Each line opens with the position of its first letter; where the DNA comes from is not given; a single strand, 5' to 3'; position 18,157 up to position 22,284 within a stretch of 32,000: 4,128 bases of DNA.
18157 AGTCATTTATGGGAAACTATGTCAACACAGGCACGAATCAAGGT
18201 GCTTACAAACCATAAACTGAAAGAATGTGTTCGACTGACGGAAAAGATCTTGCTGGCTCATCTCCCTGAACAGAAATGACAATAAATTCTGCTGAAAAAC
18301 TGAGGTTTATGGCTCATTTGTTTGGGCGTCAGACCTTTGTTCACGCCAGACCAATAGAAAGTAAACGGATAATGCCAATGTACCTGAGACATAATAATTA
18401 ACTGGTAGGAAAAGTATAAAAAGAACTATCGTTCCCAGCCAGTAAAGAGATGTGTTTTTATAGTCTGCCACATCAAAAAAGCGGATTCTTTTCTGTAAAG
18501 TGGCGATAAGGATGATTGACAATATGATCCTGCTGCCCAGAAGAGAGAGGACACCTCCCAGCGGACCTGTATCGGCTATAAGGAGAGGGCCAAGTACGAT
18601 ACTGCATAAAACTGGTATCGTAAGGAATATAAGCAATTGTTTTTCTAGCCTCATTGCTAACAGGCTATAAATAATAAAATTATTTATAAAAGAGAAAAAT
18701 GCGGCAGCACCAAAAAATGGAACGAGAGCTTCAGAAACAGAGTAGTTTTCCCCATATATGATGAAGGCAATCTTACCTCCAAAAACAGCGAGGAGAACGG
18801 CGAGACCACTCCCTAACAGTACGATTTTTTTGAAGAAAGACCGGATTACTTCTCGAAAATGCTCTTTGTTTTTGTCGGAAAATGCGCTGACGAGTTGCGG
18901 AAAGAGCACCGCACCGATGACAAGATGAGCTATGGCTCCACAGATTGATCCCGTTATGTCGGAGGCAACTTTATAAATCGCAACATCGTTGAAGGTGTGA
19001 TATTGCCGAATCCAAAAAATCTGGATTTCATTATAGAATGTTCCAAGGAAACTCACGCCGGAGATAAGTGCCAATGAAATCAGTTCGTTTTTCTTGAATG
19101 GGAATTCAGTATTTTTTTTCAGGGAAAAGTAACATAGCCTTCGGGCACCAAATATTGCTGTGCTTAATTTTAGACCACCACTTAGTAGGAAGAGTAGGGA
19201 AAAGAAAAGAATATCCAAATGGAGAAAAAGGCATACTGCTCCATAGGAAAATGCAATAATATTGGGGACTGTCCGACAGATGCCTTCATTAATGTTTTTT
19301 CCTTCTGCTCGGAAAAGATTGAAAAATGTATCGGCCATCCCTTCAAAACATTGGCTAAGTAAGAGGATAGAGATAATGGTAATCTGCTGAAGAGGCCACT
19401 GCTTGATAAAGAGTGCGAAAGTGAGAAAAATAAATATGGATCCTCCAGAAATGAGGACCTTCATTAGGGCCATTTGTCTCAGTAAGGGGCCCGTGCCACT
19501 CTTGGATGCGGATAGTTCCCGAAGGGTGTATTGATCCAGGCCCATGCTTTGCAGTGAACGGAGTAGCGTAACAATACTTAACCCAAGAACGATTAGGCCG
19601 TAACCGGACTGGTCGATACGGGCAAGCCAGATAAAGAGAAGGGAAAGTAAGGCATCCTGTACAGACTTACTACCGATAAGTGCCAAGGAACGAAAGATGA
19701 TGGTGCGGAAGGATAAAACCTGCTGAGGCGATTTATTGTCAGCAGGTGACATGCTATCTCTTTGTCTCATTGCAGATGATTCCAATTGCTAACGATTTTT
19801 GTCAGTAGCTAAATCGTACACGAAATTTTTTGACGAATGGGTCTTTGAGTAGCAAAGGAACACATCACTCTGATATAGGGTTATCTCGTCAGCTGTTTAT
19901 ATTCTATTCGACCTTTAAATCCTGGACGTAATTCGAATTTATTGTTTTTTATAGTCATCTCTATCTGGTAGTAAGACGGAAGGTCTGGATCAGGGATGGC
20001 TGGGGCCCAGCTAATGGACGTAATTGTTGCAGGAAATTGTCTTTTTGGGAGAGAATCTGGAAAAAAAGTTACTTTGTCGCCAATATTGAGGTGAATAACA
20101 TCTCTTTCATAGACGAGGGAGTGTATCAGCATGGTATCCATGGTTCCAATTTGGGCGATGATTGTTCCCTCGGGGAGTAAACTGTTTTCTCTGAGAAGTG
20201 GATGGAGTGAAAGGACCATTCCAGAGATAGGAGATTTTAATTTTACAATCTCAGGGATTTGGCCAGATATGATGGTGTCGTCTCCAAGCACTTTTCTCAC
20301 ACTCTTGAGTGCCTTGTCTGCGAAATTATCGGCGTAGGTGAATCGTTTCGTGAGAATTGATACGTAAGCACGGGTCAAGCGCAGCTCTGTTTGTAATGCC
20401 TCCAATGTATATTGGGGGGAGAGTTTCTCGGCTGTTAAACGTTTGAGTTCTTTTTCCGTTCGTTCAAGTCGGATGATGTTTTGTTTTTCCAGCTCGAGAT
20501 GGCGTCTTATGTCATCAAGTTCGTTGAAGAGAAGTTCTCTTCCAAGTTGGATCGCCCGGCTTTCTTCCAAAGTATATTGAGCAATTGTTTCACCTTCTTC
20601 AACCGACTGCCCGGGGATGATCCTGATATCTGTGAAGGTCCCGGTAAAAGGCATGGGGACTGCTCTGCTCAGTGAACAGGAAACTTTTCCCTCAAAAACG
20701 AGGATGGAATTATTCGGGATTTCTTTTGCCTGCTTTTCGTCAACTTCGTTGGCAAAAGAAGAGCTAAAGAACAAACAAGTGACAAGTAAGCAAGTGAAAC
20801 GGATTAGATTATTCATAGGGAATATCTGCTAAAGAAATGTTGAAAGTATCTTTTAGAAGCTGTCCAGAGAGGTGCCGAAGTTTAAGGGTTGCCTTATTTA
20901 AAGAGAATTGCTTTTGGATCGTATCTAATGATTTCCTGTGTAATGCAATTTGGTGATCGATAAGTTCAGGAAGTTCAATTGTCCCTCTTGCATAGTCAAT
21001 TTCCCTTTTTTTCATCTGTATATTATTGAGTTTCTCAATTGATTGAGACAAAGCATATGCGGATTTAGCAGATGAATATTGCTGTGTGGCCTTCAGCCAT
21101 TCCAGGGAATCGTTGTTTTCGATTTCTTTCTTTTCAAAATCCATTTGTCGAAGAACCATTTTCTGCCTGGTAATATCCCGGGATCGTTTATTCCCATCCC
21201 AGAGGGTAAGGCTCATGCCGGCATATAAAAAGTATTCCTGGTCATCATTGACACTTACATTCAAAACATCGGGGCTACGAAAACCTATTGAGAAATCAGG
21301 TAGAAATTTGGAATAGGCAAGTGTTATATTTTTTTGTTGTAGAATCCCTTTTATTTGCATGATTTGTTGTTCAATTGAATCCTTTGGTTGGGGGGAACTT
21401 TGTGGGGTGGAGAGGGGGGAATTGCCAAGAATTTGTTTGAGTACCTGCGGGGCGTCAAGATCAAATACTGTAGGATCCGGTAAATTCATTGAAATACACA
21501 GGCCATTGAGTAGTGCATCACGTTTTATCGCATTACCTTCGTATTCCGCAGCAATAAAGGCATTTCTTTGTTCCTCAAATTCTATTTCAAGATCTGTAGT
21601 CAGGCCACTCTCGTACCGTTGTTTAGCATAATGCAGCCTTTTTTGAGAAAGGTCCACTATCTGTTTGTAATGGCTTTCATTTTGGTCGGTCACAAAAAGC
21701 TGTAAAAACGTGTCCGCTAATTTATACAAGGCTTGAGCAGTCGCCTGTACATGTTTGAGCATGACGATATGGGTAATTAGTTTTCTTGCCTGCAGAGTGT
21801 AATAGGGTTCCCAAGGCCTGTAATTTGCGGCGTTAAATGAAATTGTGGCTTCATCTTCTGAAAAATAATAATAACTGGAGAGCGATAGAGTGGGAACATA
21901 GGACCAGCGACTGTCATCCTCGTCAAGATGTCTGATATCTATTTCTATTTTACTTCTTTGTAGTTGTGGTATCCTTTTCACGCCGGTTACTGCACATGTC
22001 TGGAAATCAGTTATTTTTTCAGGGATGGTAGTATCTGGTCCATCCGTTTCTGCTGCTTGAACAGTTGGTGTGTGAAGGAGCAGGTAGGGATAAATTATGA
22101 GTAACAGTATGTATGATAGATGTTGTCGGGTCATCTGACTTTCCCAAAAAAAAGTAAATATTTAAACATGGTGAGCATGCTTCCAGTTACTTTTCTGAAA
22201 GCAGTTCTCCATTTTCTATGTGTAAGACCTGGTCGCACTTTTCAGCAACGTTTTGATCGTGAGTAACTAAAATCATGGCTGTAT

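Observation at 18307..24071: DevBCA/MacAB-TolC-like tripartite exporter fused into one operon with a Wzx-like flippase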

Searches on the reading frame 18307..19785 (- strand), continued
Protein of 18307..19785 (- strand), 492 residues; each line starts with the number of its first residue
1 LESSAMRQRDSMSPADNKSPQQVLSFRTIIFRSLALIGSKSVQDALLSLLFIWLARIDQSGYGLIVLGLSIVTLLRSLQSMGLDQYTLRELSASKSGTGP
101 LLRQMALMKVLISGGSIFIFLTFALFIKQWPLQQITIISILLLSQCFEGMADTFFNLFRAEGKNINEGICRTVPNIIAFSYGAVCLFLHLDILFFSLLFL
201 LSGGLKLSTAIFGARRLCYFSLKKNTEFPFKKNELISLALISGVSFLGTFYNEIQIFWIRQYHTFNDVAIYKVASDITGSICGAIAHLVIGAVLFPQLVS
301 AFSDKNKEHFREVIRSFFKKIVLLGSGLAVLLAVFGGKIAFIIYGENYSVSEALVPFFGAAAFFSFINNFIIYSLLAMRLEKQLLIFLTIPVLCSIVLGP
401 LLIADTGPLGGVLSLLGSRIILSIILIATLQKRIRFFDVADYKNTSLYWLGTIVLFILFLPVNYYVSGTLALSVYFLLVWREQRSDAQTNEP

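Call 65: search_protein_families(library=pfam, proteins=[L001:11476-12435:-], max_evalue=0.1)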
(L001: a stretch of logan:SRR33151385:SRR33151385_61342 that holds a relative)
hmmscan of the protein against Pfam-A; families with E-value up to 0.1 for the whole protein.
L001:11476-12435:- (319 aa): 1 family
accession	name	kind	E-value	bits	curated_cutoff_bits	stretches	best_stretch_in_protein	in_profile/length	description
PF11959.13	DUF3473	-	0.0053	17.2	29.6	0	157-205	1-41/130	Domain of unknown function (DUF3473)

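Call 86: search_protein_representatives(alignment_id=A2)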
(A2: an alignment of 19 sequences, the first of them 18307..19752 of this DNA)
Query: 19 sequences, 478 profile positions. Proteins with E-value up to 0.001 (for the whole library): 13619; up to 1e-10: 1843; up to 1e-30: 48. The best 150 are listed.
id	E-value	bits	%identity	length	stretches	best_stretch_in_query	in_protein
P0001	2.8e-224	762.1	-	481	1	5-473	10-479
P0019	2.6e-186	636.9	-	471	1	7-472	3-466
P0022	1.7e-183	627.6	-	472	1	9-475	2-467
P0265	5.2e-122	424.9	-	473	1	9-464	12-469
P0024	2.1e-119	416.3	-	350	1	130-467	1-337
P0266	1.1e-111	390.8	-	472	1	9-460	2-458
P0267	4.6e-111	388.7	-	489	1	7-456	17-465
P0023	1.9e-103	363.6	-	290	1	1-247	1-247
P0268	1.4e-91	324.5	-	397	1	89-466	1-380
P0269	2.2e-83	297.5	-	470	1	11-465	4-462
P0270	3.2e-71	257.4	-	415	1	11-407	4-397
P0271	3.3e-71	257.3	-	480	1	12-423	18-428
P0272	2.0e-70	254.8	-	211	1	140-327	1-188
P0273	4.9e-60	220.5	-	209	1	277-470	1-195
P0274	7.0e-58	213.4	-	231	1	242-465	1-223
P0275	1.4e-50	189.3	-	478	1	10-464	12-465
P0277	4.4e-48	181.1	-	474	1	17-467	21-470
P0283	7.1e-43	163.9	-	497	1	10-468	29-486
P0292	1.1e-38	150.1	-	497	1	10-464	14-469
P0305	1.1e-31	127.0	-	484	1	7-457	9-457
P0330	1.9e-23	99.8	-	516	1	8-459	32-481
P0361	3.3e-21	92.4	-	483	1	10-464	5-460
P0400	1.1e-19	87.4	-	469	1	10-462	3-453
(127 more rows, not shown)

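Call 87: search_protein_families(library=pfam, proteins=[P0265, P0269, P0275, P0277, P0283, P0292, P0305, P0330, P0361, P0400], max_evalue=0.001)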
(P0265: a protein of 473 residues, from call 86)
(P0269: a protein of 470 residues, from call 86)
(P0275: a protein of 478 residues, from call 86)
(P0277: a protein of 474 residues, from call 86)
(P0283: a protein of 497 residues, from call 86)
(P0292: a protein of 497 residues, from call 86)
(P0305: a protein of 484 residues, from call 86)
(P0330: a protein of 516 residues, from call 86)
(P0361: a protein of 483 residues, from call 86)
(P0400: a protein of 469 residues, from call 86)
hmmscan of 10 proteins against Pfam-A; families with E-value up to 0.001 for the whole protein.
P0265 (473 aa): 0 families

P0269 (470 aa): 0 families

P0275 (478 aa): 1 family
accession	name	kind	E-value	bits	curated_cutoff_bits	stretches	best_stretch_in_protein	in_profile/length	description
PF01943.22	Polysacc_synt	-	6.2e-14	52.5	28.2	1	16-286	2-274/274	Polysaccharide biosynthesis protein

P0277 (474 aa): 1 family
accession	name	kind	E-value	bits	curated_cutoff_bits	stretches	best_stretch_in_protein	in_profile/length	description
PF01943.22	Polysacc_synt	-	5e-16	59.4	28.2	1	17-288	1-274/274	Polysaccharide biosynthesis protein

P0283 (497 aa): 0 families

P0292 (497 aa): 2 families
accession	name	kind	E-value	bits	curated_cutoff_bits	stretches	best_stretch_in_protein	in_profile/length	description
PF13440.11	Polysacc_synt_3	-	1.3e-13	51.3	23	1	99-339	57-292/293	Polysaccharide biosynthesis protein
PF01943.22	Polysacc_synt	-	3.4e-06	27.1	28.2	1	23-289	7-273/274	Polysaccharide biosynthesis protein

P0305 (484 aa): 2 families
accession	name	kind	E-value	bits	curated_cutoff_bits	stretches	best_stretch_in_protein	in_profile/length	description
PF13440.11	Polysacc_synt_3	-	2.7e-10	40.4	23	1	59-335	22-292/293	Polysaccharide biosynthesis protein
PF01943.22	Polysacc_synt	-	0.0004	20.4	28.2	1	46-284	33-272/274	Polysaccharide biosynthesis protein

P0330 (516 aa): 2 families
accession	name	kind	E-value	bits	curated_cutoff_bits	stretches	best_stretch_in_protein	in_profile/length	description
PF13440.11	Polysacc_synt_3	-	5.5e-20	72.2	23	1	64-355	4-291/293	Polysaccharide biosynthesis protein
PF01943.22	Polysacc_synt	-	9.2e-15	55.2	28.2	1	37-304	1-271/274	Polysaccharide biosynthesis protein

P0361 (483 aa): 4 families
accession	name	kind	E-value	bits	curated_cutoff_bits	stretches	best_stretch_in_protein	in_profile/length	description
PF01943.22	Polysacc_synt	-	4e-49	167.9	28.2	1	8-281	1-273/274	Polysaccharide biosynthesis protein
PF13440.11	Polysacc_synt_3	-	1.4e-24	87.3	23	1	33-331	2-292/293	Polysaccharide biosynthesis protein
PF03023.19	MurJ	-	9.4e-15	54.6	27.4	1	56-436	26-425/451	Lipid II flippase MurJ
PF01554.23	MatE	-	5.4e-13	49.4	24.9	1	222-378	1-159/161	MatE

P0400 (469 aa): 3 families
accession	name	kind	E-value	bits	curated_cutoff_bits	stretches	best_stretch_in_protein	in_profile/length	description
PF01943.22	Polysacc_synt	-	8.3e-27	94.7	28.2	1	7-275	2-273/274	Polysaccharide biosynthesis protein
PF13440.11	Polysacc_synt_3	-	5.4e-20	72.3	23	1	30-325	1-292/293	Polysaccharide biosynthesis protein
PF03023.19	MurJ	-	0.00027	20.1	27.4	1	96-430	76-424/451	Lipid II flippase MurJ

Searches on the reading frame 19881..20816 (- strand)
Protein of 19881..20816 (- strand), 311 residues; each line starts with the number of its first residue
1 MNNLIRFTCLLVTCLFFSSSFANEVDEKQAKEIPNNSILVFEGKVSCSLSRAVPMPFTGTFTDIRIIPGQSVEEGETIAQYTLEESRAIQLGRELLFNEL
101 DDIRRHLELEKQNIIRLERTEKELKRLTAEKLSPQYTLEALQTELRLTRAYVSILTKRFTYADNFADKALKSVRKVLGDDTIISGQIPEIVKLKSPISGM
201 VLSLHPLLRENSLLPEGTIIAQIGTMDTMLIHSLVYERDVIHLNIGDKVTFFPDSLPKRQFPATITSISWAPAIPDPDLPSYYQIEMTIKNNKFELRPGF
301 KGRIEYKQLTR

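Call 3: search_protein_families(library=pfam, proteins=[window:19881-20816:-], max_evalue=0.01)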
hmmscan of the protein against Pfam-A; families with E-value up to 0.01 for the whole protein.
window:19881-20816:- (311 aa): 2 families
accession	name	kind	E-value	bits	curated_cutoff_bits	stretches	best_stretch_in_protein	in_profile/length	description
PF13437.12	HlyD_3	-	2e-10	41.8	22.2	1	193-298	2-105/106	HlyD family secretion protein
PF16576.10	HlyD_D23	-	1.5e-09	37.9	30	1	184-269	102-185/214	Barrel-sandwich domain of CusB or HlyD membrane-fusion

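Call 4: search_protein_families(library=ncbifam, proteins=[window:19881-20816:-], max_evalue=0.01)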
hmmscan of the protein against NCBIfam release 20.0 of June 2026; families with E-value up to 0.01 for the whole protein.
window:19881-20816:- (311 aa): 6 families
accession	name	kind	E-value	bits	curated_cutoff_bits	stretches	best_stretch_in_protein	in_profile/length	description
TIGR01730.1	RND_mfp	subfamily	3.4e-09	36.1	94.9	1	192-305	136-243/322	efflux RND transporter periplasmic adaptor subunit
TIGR01843.1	type_I_hlyD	subfamily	1.4e-06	27.6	208.65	1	191-295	271-378/422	HlyD family type I secretion periplasmic adaptor subunit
TIGR02971.1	heterocyst_DevB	subfamily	7.2e-06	25.6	129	1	192-258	206-269/327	ABC exporter membrane fusion protein, DevB family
TIGR01000.1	bacteriocin_acc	subfamily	2.9e-05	23.2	258.85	1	192-304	318-436/457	bacteriocin secretion accessory protein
NF008606.0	PRK11578.1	equivalog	0.00013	21.2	342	1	194-272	187-266/371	macrolide transporter subunit MacA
TIGR00999.1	8a0102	subfamily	0.00056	19.1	319.3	1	69-306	1-201/271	CzcB/NccB family metal efflux transporter periplasmic adaptor subunit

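Call 80: search_solved_structures(query=window:19881-20816:-, max_evalue=1)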
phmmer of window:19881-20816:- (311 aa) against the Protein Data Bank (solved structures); distinct sequences matched with E-value up to 1: 6.
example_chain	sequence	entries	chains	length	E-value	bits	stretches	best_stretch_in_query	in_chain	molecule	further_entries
4kks_A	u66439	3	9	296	0.041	16.6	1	193-269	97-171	Membrane fusion protein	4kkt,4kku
7b9k_A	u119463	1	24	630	0.075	15.7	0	37-81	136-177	Dihydrolipoyllysine-residue acetyltransferase component of pyruvate dehydrogenase complex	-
9qgy_G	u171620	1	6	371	0.076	15.7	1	190-276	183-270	Macrolide export protein MacA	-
3fpp_A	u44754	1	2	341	0.31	13.7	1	191-253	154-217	Macrolide-specific efflux protein macA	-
5nik_D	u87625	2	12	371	0.32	13.6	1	191-253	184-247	Macrolide export protein MacA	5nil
8hz4_E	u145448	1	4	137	0.66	12.6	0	49-82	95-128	Biotin carboxylase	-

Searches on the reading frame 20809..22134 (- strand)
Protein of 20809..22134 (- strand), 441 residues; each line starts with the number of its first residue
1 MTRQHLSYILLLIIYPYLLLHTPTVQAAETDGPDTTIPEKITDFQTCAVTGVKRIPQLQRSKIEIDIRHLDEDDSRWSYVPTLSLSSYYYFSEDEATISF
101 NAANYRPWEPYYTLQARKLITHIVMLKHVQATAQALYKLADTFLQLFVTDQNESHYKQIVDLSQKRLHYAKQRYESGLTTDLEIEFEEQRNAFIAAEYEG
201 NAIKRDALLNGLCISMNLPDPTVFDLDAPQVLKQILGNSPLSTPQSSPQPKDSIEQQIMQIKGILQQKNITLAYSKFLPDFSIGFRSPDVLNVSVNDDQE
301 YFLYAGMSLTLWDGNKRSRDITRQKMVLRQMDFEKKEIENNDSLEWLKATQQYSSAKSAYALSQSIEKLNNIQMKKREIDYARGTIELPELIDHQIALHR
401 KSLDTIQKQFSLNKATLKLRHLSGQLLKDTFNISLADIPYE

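Call 3: search_protein_families(library=pfam, proteins=[window:20809-22134:-], max_evalue=0.01)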
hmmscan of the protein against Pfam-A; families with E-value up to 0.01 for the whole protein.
window:20809-22134:- (441 aa): 1 family
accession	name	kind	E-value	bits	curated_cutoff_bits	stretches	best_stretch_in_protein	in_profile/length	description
PF02321.23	OEP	-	2.2e-23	83.5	22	2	267-424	26-187/187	Outer membrane efflux protein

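Call 4: search_protein_families(library=ncbifam, proteins=[window:20809-22134:-], max_evalue=0.01)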
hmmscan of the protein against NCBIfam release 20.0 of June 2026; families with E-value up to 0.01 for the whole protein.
window:20809-22134:- (441 aa): 0 families

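Call 79: search_solved_structures(query=window:20809-22134:-, max_evalue=1)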
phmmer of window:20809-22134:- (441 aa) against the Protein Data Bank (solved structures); distinct sequences matched with E-value up to 1: 1.
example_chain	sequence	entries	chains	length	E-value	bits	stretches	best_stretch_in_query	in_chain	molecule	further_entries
1yc9_A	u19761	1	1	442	0.75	12.1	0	132-189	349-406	multidrug resistance protein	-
